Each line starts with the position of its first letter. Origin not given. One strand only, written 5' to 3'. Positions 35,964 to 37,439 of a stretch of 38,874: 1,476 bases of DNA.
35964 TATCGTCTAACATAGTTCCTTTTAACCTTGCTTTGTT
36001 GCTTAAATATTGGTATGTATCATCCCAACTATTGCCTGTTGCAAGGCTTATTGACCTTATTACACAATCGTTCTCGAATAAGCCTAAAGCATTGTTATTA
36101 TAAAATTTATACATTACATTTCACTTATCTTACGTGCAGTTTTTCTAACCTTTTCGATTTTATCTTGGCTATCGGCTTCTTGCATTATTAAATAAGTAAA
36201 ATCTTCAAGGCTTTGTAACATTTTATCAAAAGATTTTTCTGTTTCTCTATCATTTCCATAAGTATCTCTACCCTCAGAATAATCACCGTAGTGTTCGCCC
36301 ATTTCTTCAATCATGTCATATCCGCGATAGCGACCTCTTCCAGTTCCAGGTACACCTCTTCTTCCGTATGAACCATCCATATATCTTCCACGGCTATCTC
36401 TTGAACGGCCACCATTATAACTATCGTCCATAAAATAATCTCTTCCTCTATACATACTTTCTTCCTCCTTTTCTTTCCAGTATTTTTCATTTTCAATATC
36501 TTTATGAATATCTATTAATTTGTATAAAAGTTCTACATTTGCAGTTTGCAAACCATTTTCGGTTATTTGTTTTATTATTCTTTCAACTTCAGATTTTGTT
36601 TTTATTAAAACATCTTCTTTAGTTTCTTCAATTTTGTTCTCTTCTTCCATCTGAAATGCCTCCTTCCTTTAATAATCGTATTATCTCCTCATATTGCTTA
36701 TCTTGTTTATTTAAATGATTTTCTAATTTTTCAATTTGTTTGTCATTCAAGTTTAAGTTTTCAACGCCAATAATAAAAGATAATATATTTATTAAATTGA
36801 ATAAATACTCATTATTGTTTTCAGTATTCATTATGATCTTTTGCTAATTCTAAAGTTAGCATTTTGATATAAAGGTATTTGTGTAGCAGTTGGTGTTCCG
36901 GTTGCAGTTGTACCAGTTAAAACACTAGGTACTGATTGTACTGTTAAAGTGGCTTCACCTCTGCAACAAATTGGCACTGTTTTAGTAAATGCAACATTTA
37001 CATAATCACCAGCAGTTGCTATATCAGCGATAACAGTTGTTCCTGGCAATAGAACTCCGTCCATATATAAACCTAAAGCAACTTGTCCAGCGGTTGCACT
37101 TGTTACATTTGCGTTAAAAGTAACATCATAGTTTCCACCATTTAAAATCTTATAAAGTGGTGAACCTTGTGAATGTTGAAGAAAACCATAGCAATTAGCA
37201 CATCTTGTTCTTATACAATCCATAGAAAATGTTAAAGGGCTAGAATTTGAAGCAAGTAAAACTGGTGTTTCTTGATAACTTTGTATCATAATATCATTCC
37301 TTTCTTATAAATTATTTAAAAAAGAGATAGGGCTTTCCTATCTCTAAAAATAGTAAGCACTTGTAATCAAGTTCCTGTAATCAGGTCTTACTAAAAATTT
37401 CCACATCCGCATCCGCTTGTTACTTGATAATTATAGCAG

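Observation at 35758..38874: Seven-gene Cys/Gly/Asn/Tyr-rich cassette of unknown function sits where a lysogeny or moron module would be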

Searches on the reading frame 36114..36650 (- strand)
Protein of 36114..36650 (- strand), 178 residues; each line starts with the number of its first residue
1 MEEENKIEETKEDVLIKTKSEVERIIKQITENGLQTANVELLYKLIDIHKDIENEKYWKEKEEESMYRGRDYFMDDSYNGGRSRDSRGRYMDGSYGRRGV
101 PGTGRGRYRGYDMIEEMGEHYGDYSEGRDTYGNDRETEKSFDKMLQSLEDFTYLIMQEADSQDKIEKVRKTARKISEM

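Call 6: search_protein_families(library=pfam, proteins=[window:36114-36650:-], max_evalue=1)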
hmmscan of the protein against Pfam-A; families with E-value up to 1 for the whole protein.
window:36114-36650:- (178 aa): 0 families

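Call 7: search_protein_families(library=phrogs, proteins=[window:36114-36650:-], max_evalue=0.1)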
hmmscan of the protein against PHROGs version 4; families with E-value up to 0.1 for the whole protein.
window:36114-36650:- (178 aa): 1 family
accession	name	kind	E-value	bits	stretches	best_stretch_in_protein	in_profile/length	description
phrog_28802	-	unknown function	3.4e-10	41.4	1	17-178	4-189/190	-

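Call 13: search_protein_families(library=ncbifam, proteins=[window:36114-36650:-], max_evalue=1)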
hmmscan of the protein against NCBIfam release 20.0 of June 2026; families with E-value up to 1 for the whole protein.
window:36114-36650:- (178 aa): 0 families

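Call 14: search_protein_families(library=padloc, proteins=[window:36114-36650:-], max_evalue=1)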
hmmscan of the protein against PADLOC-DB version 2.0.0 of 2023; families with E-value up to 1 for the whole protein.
window:36114-36650:- (178 aa): 0 families

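Call 59: search_solved_structures(query=A8, max_evalue=10, show_alignments=1)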
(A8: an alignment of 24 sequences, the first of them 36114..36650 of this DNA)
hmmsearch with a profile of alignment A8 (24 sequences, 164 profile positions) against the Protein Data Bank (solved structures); distinct sequences matched with E-value up to 10: 35.
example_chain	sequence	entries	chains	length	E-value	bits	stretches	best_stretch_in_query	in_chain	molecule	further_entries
7oya_P2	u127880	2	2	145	0.28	15.1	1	105-160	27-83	40S ribosomal protein S15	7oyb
2p4w_A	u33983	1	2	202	0.31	15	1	98-159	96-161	Transcriptional regulatory protein arsR family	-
3jaj_SP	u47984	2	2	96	0.33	14.9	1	106-160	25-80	Ribosomal protein uS19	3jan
7tql_Q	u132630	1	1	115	0.36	14.8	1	106-160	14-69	40S ribosomal protein S15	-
9b0p_SP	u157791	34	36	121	0.37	14.7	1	106-160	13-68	Small ribosomal subunit protein uS19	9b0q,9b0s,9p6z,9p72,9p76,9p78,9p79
6zvj_o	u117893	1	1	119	0.39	14.7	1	106-160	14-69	40S ribosomal protein S15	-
6zn5_Q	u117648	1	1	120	0.4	14.6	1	106-160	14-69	40S ribosomal protein S15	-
6gz3_BP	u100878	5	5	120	0.41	14.6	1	106-160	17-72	ribosomal protein uS19 | 40S ribosomal protein S15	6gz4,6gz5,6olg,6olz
9q2t_PP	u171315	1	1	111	0.44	14.5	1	106-160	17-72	Small ribosomal subunit protein uS19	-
6ole_SP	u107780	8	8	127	0.46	14.4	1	106-160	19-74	40S ribosomal protein S15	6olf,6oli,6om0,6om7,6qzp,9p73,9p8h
11hg_A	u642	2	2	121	0.48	14.4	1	106-160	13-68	Small ribosomal subunit protein uS19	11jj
9h4n_x2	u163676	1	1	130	0.48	14.4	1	106-160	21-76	Small ribosomal subunit protein uS19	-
5j5u_A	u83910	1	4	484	0.48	14.4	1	17-87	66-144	RagB/SusD domain protein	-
6zvh_P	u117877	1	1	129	0.48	14.3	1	106-160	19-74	40S ribosomal protein S15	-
9q2m_PP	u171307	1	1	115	0.48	14.3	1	106-160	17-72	Small ribosomal subunit protein uS19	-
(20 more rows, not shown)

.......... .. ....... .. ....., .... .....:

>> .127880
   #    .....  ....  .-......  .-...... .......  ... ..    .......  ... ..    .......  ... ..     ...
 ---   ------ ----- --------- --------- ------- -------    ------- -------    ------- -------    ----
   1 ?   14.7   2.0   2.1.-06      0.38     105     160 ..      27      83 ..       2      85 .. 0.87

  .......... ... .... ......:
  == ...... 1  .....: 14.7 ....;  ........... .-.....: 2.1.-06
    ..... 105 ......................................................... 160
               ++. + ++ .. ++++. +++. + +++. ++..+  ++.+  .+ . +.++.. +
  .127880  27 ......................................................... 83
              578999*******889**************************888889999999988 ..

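Call 87: search_protein_families(library=pfam, alignment_id=A8, max_evalue=0.01)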
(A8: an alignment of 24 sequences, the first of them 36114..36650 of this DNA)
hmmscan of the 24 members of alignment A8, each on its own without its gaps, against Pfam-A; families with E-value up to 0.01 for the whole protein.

A. member 1, window:36114-36650:- (178 aa): 0 families

B. families by the number of members that match (of 24 scanned): 3 families
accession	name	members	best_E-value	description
PF00532.27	Peripla_BP_1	1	0.0012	Periplasmic binding proteins and sugar binding domain of LacI family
PF05683.17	Fumerase_C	1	0.0042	Fumarase C-terminus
PF12219.14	End_tail_spike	1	0.0056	Catalytic domain of bacteriophage endosialidase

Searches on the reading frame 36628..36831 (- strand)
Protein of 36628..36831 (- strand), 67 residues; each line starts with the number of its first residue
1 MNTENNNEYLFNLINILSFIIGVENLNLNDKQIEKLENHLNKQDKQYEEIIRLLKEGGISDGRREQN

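Call 6: search_protein_families(library=pfam, proteins=[window:36628-36831:-], max_evalue=1)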
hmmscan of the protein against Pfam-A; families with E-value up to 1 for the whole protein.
window:36628-36831:- (67 aa): 6 families
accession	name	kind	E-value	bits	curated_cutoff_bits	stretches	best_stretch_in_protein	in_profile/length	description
PF12325.13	TMF_TATA_bd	-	0.0087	16.6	29.1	1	16-56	49-89/115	TATA element modulatory factor 1 TATA binding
PF16064.11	DUF4806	-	0.02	15.7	25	1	30-56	12-38/90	Domain of unknown function (DUF4806)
PF06896.17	Phage_TAC_3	-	0.023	15.8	22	1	15-61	63-107/117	Phage tail assembly chaperone proteins, TAC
PF24529.1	CFAP47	-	0.044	14.1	27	1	13-58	48-97/166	Cilia- and flagella-associated protein 47 domain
PF24434.1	DUF7557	-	0.13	12.2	25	1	26-51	4-28/45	Family of unknown function (DUF7557)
PF13789.11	DUF4181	-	0.14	13.1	25.4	0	3-23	84-104/108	Domain of unknown function (DUF4181)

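Call 7: search_protein_families(library=phrogs, proteins=[window:36628-36831:-], max_evalue=0.1)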
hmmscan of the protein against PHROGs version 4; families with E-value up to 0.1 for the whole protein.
window:36628-36831:- (67 aa): 6 families
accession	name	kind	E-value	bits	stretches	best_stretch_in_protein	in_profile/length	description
phrog_6391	-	unknown function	0.013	16.6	1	25-48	19-43/49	-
phrog_1346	-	tail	0.018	16.2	1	15-55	65-104/127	tail protein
phrog_2911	-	unknown function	0.019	16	1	9-56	15-58/76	-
phrog_17954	-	unknown function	0.029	15.8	1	3-44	20-61/101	-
phrog_95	-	integration and excision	0.06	12.9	1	25-63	449-485/651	integrase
phrog_17913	-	unknown function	0.081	14.2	0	18-64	18-61/62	-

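Call 13: search_protein_families(library=ncbifam, proteins=[window:36628-36831:-], max_evalue=1)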
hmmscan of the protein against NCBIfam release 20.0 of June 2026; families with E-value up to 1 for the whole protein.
window:36628-36831:- (67 aa): 0 families

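Call 14: search_protein_families(library=padloc, proteins=[window:36628-36831:-], max_evalue=1)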
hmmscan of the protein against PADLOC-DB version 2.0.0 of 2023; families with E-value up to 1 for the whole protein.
window:36628-36831:- (67 aa): 0 families

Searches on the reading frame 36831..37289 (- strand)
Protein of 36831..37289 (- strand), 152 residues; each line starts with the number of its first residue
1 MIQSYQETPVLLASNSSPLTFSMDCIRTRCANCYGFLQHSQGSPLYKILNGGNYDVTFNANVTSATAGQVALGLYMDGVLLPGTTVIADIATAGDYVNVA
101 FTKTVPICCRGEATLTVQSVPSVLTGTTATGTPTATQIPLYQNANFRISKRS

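Call 6: search_protein_families(library=pfam, proteins=[window:36831-37289:-], max_evalue=1)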
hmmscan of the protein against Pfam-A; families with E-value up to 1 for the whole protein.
window:36831-37289:- (152 aa): 3 families
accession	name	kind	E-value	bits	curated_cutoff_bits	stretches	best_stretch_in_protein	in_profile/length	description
PF18573.7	BclA_C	-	0.00028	21.2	38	1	45-132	39-118/128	BclA C-terminal domain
PF07705.17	CARDB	-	0.01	16.5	22.7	1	60-118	28-82/101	CARDB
PF16017.11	BTB_3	-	0.1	12.9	22.3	1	51-105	44-96/106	BTB/POZ domain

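Call 7: search_protein_families(library=phrogs, proteins=[window:36831-37289:-], max_evalue=0.1)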
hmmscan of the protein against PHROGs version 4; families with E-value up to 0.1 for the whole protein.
window:36831-37289:- (152 aa): 1 family
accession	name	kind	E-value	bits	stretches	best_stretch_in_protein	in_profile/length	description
phrog_20016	-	unknown function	1.9e-07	31.8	1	37-118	31-121/141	-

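Call 9: search_dna_similar(query=window:36831-37289:-, collection=phages, mode=protein, max_rows=30, max_evalue=0.01)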
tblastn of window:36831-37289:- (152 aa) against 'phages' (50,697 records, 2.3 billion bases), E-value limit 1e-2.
Records with a match: 3; places in all: 3; records where one place covers at least 80% of the query: 0.
Best place of each record, by identity: <60% 3.
By first word of the organism name: Bacteriophage 2; Dulem 1.
By host as written in the record: - 2; Varecia variegata 1.
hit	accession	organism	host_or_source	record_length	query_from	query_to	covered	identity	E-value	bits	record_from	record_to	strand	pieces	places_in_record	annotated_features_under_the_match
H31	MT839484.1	Bacteriophage sp.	human fecal samples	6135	1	109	72%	33.0%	2e-5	49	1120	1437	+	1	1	record has no annotation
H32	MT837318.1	Bacteriophage sp.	human fecal samples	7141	21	122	67%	34.6%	6e-10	62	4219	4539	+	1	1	record has no annotation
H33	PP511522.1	Dulem virus 35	Varecia variegata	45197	9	121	74%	27.7%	2e-5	49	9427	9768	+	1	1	hypothetical protein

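Call 13: search_protein_families(library=ncbifam, proteins=[window:36831-37289:-], max_evalue=1)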
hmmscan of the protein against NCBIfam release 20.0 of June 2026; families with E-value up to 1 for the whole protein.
window:36831-37289:- (152 aa): 1 family
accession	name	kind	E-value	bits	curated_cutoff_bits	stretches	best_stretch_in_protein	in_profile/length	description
TIGR02583.1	DevR_archaea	exception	0.2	10.9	212.6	1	90-127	18-51/284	type I-A CRISPR-associated protein Cas7/Csa2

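Call 14: search_protein_families(library=padloc, proteins=[window:36831-37289:-], max_evalue=1)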
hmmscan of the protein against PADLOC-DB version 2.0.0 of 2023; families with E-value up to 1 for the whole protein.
window:36831-37289:- (152 aa): 1 family
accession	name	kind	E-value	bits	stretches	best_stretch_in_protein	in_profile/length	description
PDLC00957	Cas7a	-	0.052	10.9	1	90-127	18-51/284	"CRISPR-associated protein Cas7/Csa2, subtype I-A/APERN"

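Call 15: search_solved_structures(query=window:36831-37289:-, max_evalue=10, show_alignments=2)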
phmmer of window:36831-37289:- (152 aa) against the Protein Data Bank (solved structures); distinct sequences matched with E-value up to 10: 1.
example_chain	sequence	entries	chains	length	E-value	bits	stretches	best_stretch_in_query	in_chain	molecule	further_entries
6gut_A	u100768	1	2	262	0.91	12.7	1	86-136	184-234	23S rRNA pseudouridine synthase D,PilA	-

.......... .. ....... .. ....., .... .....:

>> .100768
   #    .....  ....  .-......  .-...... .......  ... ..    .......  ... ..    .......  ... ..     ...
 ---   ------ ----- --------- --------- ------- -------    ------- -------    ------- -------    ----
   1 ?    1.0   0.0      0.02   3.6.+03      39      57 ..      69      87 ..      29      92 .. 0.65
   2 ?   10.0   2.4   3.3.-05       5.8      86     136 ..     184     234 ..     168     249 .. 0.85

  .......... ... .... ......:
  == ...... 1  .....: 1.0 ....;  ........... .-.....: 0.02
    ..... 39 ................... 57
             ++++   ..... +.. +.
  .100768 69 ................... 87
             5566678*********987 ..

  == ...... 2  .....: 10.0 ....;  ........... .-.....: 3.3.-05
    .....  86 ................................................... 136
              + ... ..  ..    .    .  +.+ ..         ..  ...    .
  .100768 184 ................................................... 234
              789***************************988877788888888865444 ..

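Call 36: search_solved_structures(query=A2, max_evalue=10, show_alignments=2)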
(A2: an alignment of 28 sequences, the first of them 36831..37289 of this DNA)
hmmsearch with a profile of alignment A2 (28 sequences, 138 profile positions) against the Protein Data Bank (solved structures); distinct sequences matched with E-value up to 10: 5.
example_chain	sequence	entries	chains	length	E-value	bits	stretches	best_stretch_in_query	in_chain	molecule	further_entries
9h38_A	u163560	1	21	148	0.00015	24.9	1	7-133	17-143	Flagellar hook-length control protein FliK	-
2z5w_A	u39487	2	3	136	0.26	14.4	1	19-87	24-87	BclA protein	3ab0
2r6q_A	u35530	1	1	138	0.42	13.8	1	37-87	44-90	BclA protein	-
3twi_A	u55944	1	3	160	0.45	13.7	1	37-87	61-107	BclA protein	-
1wck_A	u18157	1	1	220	0.85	12.8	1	37-87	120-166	BCLA PROTEIN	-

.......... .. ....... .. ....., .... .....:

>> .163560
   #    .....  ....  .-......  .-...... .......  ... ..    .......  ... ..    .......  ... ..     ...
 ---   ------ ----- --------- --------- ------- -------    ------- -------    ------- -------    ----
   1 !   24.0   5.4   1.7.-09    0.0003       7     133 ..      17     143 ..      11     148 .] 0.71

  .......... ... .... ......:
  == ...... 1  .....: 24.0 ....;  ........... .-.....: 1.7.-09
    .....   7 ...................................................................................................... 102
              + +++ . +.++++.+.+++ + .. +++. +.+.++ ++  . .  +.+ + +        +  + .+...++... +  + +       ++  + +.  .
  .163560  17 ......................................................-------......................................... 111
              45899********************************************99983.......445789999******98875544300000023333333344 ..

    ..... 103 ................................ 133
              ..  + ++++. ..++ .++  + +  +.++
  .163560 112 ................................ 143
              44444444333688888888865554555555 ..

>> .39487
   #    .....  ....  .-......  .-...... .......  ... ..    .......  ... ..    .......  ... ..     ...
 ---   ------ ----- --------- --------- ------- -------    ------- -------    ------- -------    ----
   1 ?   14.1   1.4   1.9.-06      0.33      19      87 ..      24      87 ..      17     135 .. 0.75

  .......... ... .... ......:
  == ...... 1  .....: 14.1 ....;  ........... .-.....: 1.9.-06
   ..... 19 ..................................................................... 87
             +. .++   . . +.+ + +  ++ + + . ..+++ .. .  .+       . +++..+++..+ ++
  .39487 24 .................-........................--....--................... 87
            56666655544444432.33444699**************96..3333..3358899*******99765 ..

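Call 38: search_protein_families(library=pfam, alignment_id=A2, max_evalue=0.1)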
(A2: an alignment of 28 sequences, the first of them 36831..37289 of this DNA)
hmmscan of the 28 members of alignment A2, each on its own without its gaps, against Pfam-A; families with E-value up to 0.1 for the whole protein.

A. member 1, window:36831-37289:- (152 aa): 2 families
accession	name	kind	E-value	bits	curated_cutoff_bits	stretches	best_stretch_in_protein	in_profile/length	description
PF18573.7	BclA_C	-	0.00028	21.2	38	1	45-132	39-118/128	BclA C-terminal domain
PF07705.17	CARDB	-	0.01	16.5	22.7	1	60-118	28-82/101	CARDB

B. families by the number of members that match (of 28 scanned): 20 families
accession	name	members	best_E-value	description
PF18573.7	BclA_C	11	9.6e-09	BclA C-terminal domain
PF00386.27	C1q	2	0.0016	C1q domain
PF21112.3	CsgH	2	0.016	CsgH protein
PF05475.17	Chlam_vir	1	0.00015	Pgp3 C-terminal domain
PF07705.17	CARDB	1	0.01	CARDB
PF00801.26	PKD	1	0.01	PKD domain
PF13620.12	CarboxypepD_reg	1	0.014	Carboxypeptidase regulatory-like domain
PF03168.19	LEA_2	1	0.017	Late embryogenesis abundant protein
PF16411.10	SusF_SusE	1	0.017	Outer membrane protein SusF_SusE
PF17735.7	BslA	1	0.027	Biofilm surface layer A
PF19234.4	DUF5887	1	0.048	Family of unknown function (DUF5887)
PF18981.6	InlK_D3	1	0.056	Internalin K domain (D3/D4)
PF20754.2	Thermo-DBP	1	0.057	Thermo-DBP-RP2 C-terminal domain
PF24791.1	SAC9_C8D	1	0.058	SAC9 C8D domain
PF21876.2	STIV_turret_2nd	1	0.062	C381 turret protein 2nd galactose-binding domain-like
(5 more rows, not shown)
